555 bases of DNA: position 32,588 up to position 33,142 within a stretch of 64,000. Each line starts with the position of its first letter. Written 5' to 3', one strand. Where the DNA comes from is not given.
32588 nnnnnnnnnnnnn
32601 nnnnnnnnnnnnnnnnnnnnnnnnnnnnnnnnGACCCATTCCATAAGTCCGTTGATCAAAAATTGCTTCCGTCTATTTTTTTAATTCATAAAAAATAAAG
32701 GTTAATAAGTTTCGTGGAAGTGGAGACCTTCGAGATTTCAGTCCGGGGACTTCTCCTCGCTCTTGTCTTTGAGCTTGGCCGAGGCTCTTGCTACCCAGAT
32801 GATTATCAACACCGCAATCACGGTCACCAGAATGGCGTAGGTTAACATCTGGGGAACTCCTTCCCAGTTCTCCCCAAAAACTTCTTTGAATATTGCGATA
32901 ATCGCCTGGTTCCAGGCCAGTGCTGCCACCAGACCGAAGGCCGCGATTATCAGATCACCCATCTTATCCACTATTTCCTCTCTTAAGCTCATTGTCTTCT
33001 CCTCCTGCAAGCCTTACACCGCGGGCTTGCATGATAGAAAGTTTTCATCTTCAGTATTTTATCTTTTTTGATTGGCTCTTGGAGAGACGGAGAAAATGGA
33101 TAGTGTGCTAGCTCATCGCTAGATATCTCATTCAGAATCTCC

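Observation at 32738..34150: Heliorhodopsin in a three-gene operon with two small partner proteins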

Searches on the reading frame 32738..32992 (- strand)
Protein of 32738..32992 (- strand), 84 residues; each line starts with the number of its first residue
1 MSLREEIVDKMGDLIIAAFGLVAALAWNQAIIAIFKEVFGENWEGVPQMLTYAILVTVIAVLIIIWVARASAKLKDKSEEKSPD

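Call 3: search_protein_families(library=pfam, proteins=[window:32738-32992:-], max_evalue=0.1)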
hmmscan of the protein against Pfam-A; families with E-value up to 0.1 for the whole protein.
window:32738-32992:- (84 aa): 5 families
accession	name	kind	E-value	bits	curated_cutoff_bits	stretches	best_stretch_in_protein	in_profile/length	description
PF18898.5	DUF5654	-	1.1e-20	73.9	23.8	1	5-73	3-70/71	Family of unknown function (DUF5654)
PF03239.20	FTR1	-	0.0048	16.7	25.3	1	17-81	42-108/284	Iron permease FTR1 family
PF07332.16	Phage_holin_3_6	-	0.016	15.7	28.4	1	15-77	39-97/116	Putative Actinobacterial Holin-X, holin superfamily III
PF13994.11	PgaD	-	0.022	15.2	27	1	30-78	52-104/148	PgaD-like protein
PF04964.19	Flp_Fap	-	0.032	14.5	32.2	1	52-77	13-38/46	Flp/Fap pilin component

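Call 4: search_protein_families(library=ncbifam, proteins=[window:32738-32992:-], max_evalue=0.1)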
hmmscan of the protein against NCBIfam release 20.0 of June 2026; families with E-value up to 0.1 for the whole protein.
window:32738-32992:- (84 aa): 3 families
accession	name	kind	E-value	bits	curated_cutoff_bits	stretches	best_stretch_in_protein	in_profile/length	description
NF052605.1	UndecprPTUptAStph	equivalog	0.0072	16.3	300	1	8-68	132-192/197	undecaprenyl phosphate transporter UptA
NF041560.1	T6SS_Burk_ExIF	subfamily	0.01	15.5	90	1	18-73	134-187/234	putative type VI secretion system effector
TIGR03753.1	blh_monoox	subfamily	0.013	15.1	95.25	1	21-71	100-150/260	beta-carotene 15,15'-dioxygenase, Brp/Blh family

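Call 14: find_homologous_proteins(query=window:32738-32992:-)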
Query window:32738-32992:- (84 aa): 188 proteins with E <= 0.001 among 195 candidates; the best 120 are listed.
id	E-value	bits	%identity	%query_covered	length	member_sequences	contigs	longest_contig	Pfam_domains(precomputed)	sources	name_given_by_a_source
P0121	3.3e-45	169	100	100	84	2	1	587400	PF18898.6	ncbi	-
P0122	3.5e-35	137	84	98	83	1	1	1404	PF18898.6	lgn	-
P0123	1.8e-26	109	66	90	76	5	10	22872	PF18898.6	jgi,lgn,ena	-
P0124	9.8e-24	101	64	90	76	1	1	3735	PF18898.6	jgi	jgi:TRAP-type C4-dicarboxylate transport system permease small subunit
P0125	3.3e-23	99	66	90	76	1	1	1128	PF18898.6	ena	-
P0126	5.3e-23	98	66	90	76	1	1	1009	PF18898.6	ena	-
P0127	5.2e-22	95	63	90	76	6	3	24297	PF18898.6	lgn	-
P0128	6.4e-22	95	85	48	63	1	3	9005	PF18898.6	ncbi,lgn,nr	ncbi:MAG: DUF5654 family protein [Candidatus Thermoplasmatota archaeon]|nr:DUF5654 family protein [C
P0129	3.5e-19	86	66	90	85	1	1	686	PF18898.6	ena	-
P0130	4.3e-19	86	66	90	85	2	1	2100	PF18898.6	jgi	jgi:uncharacterized membrane protein YidH (DUF202 family)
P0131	4.6e-19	86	64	90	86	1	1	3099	PF18898.6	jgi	jgi:hypothetical protein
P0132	4.9e-19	86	64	90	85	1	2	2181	PF18898.6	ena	-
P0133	1.4e-18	84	59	93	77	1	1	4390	PF18898.6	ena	-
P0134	2.8e-18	83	56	93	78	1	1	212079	PF18898.6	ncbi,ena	-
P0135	3.0e-18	83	61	94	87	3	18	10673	PF18898.6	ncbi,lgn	-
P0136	3.1e-18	83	60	95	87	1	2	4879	PF18898.6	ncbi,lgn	-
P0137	3.1e-18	83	61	92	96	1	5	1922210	PF18898.6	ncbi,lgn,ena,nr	ncbi:MAG: hypothetical protein GKS07_01710 [Nitrosopumilus sp.]|nr:MAG: hypothetical protein GKS07_0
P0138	5.0e-18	82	62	85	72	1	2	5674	PF18898.6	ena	-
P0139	5.1e-18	82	61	94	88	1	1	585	PF18898.6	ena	-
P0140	5.6e-18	82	65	85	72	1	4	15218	PF18898.6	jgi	jgi:membrane protein YdbS with pleckstrin-like domain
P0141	5.7e-18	82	54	93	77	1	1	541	PF18898.6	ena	-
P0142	6.8e-18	82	59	90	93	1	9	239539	PF18898.6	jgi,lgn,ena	jgi:uncharacterized membrane protein YidH (DUF202 family)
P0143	6.9e-18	82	57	92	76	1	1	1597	PF18898.6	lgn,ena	-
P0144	7.6e-18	82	61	85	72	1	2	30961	PF18898.6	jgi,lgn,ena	-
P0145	7.7e-18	82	60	92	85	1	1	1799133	PF18898.6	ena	-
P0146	8.0e-18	82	59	89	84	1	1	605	PF18898.6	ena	-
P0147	8.0e-18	82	61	89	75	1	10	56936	PF18898.6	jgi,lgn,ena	-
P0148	8.4e-18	82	54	94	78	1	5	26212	PF18898.6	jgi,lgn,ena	-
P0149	8.6e-18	82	62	82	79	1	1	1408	PF18898.6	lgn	-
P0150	9.3e-18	82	59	89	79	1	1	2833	PF18898.6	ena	-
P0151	1.0e-17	81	64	67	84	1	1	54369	PF18898.6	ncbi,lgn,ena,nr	ncbi:DUF5654 family protein [archaeon]|nr:DUF5654 family protein [archaeon]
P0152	1.1e-17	81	64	88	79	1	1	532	PF18898.6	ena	-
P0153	1.2e-17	81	63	85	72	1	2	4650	PF18898.6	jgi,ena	-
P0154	1.3e-17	81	65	89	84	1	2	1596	PF18898.6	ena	-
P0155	1.4e-17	81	63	85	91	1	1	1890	PF18898.6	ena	-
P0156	1.5e-17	81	64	67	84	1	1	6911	PF18898.6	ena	-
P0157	1.5e-17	81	64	88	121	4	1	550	PF18898.6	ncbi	-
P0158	1.5e-17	81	59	88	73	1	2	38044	PF18898.6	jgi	jgi:membrane protein YdbS with pleckstrin-like domain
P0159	1.6e-17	81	60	89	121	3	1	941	PF18898.6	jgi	-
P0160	1.6e-17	81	65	88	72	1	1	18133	PF18898.6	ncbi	-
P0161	1.7e-17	81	62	85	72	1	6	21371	PF18898.6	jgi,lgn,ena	jgi:hypothetical protein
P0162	1.7e-17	81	64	88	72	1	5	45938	PF18898.6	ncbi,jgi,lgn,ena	-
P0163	1.8e-17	81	60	89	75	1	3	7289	PF18898.6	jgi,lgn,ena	-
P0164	2.1e-17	80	62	87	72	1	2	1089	PF18898.6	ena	-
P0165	2.3e-17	80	62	85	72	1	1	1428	PF18898.6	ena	-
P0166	2.3e-17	80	60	89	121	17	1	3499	PF18898.6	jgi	jgi:hypothetical protein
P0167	2.4e-17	80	53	93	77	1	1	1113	PF18898.6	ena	-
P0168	2.5e-17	80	61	85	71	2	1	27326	PF18898.6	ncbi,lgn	-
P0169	2.6e-17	80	53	93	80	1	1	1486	PF18898.6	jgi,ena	-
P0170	2.7e-17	80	65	62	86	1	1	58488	PF18898.6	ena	-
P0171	2.8e-17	80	56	92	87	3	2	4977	PF18898.6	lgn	-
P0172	2.9e-17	80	62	87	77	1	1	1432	PF18898.6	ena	-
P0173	3.4e-17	80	59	89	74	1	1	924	PF18898.6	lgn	-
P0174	3.7e-17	80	59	89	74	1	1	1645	PF18898.6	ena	-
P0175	3.7e-17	80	57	92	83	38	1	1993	PF18898.6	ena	-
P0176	4.2e-17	79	57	89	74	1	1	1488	PF18898.6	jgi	jgi:hypothetical protein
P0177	4.2e-17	79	58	77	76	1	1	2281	PF18898.6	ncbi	-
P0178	4.5e-17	79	61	80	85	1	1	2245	PF18898.6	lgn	-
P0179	4.8e-17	79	62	85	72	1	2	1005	PF18898.6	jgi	jgi:membrane protein YdbS with pleckstrin-like domain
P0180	5.5e-17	79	58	93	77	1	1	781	PF18898.6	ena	-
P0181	6.4e-17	79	67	64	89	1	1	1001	PF18898.6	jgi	-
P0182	6.5e-17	79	61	85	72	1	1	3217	PF18898.6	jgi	jgi:hypothetical protein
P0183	6.6e-17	79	58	90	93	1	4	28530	PF18898.6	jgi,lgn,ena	jgi:uncharacterized membrane protein YidH (DUF202 family)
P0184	6.7e-17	79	56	95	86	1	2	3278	PF18898.6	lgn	-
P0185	7.0e-17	79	57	90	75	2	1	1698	PF18898.6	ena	-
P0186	7.5e-17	79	55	88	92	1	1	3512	PF18898.6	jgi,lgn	jgi:hypothetical protein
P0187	8.2e-17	79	54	98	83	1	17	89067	PF18898.6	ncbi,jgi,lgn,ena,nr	ncbi:MAG: DUF5654 family protein [Methanomicrobium sp.]|nr:DUF5654 family protein [Methanomicrobium 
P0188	9.2e-17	78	61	85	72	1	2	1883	PF18898.6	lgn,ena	-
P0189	9.3e-17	78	59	85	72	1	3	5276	PF18898.6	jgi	jgi:uncharacterized membrane protein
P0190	9.4e-17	78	55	92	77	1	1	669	PF18898.6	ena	-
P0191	9.4e-17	78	58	87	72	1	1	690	PF18898.6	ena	-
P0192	1.0e-16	78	54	94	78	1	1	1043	PF18898.6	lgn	-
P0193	1.1e-16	78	59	82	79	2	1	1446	PF18898.6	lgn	-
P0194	1.2e-16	78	61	89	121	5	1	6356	PF18898.6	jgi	-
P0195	1.3e-16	78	57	89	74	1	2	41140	PF18898.6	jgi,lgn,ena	-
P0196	1.5e-16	78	49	93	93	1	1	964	PF18898.6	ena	-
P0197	1.5e-16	78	61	88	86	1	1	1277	PF18898.6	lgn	-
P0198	1.5e-16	78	59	85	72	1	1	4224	PF18898.6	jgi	jgi:uncharacterized membrane protein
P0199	1.8e-16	77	57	89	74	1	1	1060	PF18898.6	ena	-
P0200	1.9e-16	77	58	92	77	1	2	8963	PF18898.6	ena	-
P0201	1.9e-16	77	64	79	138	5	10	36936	PF18898.6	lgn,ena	-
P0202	2.1e-16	77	58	93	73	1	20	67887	PF18898.6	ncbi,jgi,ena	jgi:hypothetical protein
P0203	2.3e-16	77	63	85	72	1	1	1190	PF18898.6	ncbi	-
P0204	2.5e-16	77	66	80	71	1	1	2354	PF18898.6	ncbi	-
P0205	2.6e-16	77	58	87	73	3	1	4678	PF18898.6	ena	-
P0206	3.0e-16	77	59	88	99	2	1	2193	PF18898.6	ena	-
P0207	3.4e-16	77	59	85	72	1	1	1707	PF18898.6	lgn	-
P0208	3.4e-16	77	58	93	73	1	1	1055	PF18898.6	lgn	-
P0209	3.6e-16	76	62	85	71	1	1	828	PF18898.6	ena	-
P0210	4.1e-16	76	54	93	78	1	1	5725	PF18898.6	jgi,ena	-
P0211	4.2e-16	76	61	88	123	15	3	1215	PF18898.6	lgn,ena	-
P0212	5.3e-16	76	64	86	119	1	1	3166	PF18898.6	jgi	jgi:hypothetical protein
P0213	6.0e-16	76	56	93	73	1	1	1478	PF18898.6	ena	-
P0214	6.3e-16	76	61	88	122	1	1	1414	PF18898.6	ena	-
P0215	6.4e-16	76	57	92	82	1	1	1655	PF18898.6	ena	-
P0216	8.7e-16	75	58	88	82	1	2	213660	PF18898.6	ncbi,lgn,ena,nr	ncbi:MAG: hypothetical protein KAT43_02255 [Nanoarchaeota archaeon]|nr:hypothetical protein [Nanoarc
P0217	8.8e-16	75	55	88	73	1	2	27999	PF18898.6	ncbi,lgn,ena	-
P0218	1.0e-15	75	61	88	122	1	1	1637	PF18898.6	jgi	jgi:uncharacterized membrane protein (DUF106 family)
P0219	1.2e-15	75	58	90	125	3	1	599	PF18898.6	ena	-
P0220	2.3e-15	74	60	89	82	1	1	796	PF18898.6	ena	-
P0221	2.3e-15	74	60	80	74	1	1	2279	PF18898.6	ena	-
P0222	2.3e-15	74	55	88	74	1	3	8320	PF18898.6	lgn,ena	-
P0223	2.5e-15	74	63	80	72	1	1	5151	PF18898.6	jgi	jgi:hypothetical protein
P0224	2.5e-15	74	61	80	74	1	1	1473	PF18898.6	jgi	-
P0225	2.8e-15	74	60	89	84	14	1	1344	PF18898.6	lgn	-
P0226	2.9e-15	74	58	88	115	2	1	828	PF18898.6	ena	-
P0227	3.1e-15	74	53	94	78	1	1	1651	PF18898.6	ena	-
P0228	3.2e-15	73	59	85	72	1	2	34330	PF18898.6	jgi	jgi:uncharacterized membrane protein YidH (DUF202 family)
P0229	3.4e-15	73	63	83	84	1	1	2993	PF18898.6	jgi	jgi:hypothetical protein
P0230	4.1e-15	73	61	80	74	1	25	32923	PF18898.6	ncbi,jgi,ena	jgi:membrane protein YdbS with pleckstrin-like domain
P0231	4.2e-15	73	60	60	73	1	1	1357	PF18898.6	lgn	-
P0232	5.7e-15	73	55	88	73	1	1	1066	PF18898.6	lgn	-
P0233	6.7e-15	72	54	90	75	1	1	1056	PF18898.6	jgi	jgi:uncharacterized membrane protein YidH (DUF202 family)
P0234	8.9e-15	72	55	87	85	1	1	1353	PF18898.6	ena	-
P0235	9.0e-15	72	57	88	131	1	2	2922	PF18898.6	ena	-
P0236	9.2e-15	72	55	87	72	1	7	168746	PF18898.6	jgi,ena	-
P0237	9.7e-15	72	57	89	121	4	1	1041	PF18898.6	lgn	-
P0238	1.1e-14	72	54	88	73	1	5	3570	PF18898.6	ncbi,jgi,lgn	-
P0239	1.8e-14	71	54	88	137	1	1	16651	PF18898.6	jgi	-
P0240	1.9e-14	71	56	87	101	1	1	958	PF18898.6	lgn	-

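Call 15: find_encoding_contigs(protein=P0122, flank=5000, max_places=2)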
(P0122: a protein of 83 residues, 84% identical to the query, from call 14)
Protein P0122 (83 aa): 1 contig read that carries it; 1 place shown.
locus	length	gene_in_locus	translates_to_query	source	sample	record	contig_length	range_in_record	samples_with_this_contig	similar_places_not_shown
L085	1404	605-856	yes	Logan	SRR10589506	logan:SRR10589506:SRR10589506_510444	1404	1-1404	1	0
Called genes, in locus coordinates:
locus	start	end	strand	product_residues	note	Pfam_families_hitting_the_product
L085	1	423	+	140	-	?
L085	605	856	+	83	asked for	PF18898:DUF5654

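Call 16: find_encoding_contigs(protein=P0123, flank=5000, max_places=4)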
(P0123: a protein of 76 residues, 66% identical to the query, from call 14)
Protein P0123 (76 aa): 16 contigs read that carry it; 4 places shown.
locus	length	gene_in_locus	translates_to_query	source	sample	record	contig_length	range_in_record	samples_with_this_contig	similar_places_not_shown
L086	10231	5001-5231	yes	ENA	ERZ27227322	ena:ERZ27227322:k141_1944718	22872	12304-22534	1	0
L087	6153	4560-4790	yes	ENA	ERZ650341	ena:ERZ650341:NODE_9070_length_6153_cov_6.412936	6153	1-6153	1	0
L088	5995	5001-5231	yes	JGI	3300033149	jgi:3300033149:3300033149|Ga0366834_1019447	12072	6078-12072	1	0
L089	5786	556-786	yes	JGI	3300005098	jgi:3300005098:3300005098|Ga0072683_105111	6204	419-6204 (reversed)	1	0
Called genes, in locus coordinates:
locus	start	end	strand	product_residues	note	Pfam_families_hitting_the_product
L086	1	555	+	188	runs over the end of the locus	PF00177:Ribosomal_S7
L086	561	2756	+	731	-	PF00009:GTP_EFTU, PF22042:EF-G_D2, PF03144:GTP_EFTU_D2, PF14492:EFG_III, PF03764:EFG_IV, PF00679:EFG_C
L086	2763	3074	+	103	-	-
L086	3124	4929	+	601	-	PF04015:DUF362, PF17957:Big_7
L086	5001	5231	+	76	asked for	PF18898:DUF5654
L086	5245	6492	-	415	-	PF00368:HMG-CoA_red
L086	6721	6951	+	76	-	PF04014:MazE_antitoxin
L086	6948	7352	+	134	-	PF01850:PIN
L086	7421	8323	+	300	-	PF07837:FTCD_N, PF02971:FTCD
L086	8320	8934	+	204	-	PF04961:FTCD_C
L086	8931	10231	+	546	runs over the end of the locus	?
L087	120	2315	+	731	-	PF00009:GTP_EFTU, PF22042:EF-G_D2, PF03144:GTP_EFTU_D2, PF14492:EFG_III, PF03764:EFG_IV, PF00679:EFG_C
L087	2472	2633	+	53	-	-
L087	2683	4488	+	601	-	PF04015:DUF362, PF17957:Big_7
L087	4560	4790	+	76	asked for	PF18898:DUF5654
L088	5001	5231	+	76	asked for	PF18898:DUF5654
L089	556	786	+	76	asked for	PF18898:DUF5654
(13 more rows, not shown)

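Call 17: find_encoding_contigs(protein=P0127, flank=5000, max_places=2)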
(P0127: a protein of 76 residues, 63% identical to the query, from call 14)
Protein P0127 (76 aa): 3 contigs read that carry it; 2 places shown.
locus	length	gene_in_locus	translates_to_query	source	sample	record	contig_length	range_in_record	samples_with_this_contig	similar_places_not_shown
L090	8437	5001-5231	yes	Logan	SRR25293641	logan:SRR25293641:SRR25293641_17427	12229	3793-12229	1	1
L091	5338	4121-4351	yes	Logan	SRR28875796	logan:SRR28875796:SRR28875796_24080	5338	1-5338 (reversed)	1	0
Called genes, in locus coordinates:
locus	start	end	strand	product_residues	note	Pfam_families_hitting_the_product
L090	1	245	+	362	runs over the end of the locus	PF02005:TRM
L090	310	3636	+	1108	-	PF00989:PAS, PF08448:PAS_4, PF00989:PAS, PF08448:PAS_4, PF13426:PAS_9, PF08448:PAS_4, PF00989:PAS, PF08448:PAS_4, +17 more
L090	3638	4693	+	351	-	PF00072:Response_reg, PF12840:HTH_20 (weak), PF24038:DUF7347 (weak)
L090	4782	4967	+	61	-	-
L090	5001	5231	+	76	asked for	PF18898:DUF5654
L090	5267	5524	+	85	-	-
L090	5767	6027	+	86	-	PF00736:EF1_GNE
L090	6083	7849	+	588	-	PF00581:Rhodanese, PF00112:Peptidase_C1, PF00801:PKD, PF17957:Big_7 (faint), PF18911:PKD_4, PF22352:K319L-like_PKD (weak)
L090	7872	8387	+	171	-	-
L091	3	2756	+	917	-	?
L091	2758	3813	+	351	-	PF00072:Response_reg, PF12840:HTH_20 (weak), PF24038:DUF7347 (weak)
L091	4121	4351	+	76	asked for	PF18898:DUF5654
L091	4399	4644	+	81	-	-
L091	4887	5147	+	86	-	PF00736:EF1_GNE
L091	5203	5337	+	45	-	?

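Call 46: predict_structure(alignment_id=A2)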
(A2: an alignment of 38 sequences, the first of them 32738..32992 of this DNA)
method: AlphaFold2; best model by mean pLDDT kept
length: 84 residues; sequences in the alignment: 38
mean_pLDDT: 86.6   pTM: 0.54
mean pLDDT of the five models: 86.6, 86.5, 85.6, 81.9, 71.1
residues with pLDDT >= 90: 48; 70-90: 26; 50-70: 9; < 50: 1
segments of 3 or more residues with pLDDT < 50: none
pLDDT, mean of each block of 10 residues (from residue 1): 89 96 93 86 78 91 95 77 54
secondary structure, 60 per line:
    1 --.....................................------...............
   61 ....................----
elements in order: H3-39 H46-80

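Call 48: fold_search(model_id=the predicted structure, library=pdb)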
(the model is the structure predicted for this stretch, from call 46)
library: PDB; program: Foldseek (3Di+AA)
matches with E <= 10: 0; with E <= 0.001: 0
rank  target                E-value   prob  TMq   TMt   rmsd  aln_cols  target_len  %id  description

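Call 65: find_encoding_contigs(protein=P0128, flank=5000, max_places=3)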
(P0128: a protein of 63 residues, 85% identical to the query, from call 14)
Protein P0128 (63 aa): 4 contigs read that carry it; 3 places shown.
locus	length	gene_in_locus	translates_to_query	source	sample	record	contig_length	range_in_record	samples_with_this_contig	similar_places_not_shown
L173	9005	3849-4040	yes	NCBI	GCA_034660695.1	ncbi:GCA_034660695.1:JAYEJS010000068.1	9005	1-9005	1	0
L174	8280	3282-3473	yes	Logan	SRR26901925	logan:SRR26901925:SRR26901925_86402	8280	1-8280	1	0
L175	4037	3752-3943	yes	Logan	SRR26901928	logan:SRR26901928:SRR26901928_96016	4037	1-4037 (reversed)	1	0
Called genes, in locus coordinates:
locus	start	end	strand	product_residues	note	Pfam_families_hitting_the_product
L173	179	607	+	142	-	PF00164:Ribosom_S12_S23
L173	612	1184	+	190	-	PF00177:Ribosomal_S7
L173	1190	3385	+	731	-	PF00009:GTP_EFTU, PF22042:EF-G_D2, PF03144:GTP_EFTU_D2, PF14492:EFG_III, PF03764:EFG_IV, PF00679:EFG_C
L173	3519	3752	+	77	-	-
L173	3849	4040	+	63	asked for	PF18898:DUF5654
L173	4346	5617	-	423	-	PF00368:HMG-CoA_red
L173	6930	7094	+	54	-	-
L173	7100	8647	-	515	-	PF01921:tRNA-synt_1f, PF19269:Anticodon_2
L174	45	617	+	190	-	PF00177:Ribosomal_S7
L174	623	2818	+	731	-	PF00009:GTP_EFTU, PF22042:EF-G_D2, PF03144:GTP_EFTU_D2, PF14492:EFG_III, PF03764:EFG_IV, PF00679:EFG_C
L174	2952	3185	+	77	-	-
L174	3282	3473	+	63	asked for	PF18898:DUF5654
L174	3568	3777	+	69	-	-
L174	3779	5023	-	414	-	PF00368:HMG-CoA_red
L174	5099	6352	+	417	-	PF02810:SEC-C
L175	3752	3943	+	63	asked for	PF18898:DUF5654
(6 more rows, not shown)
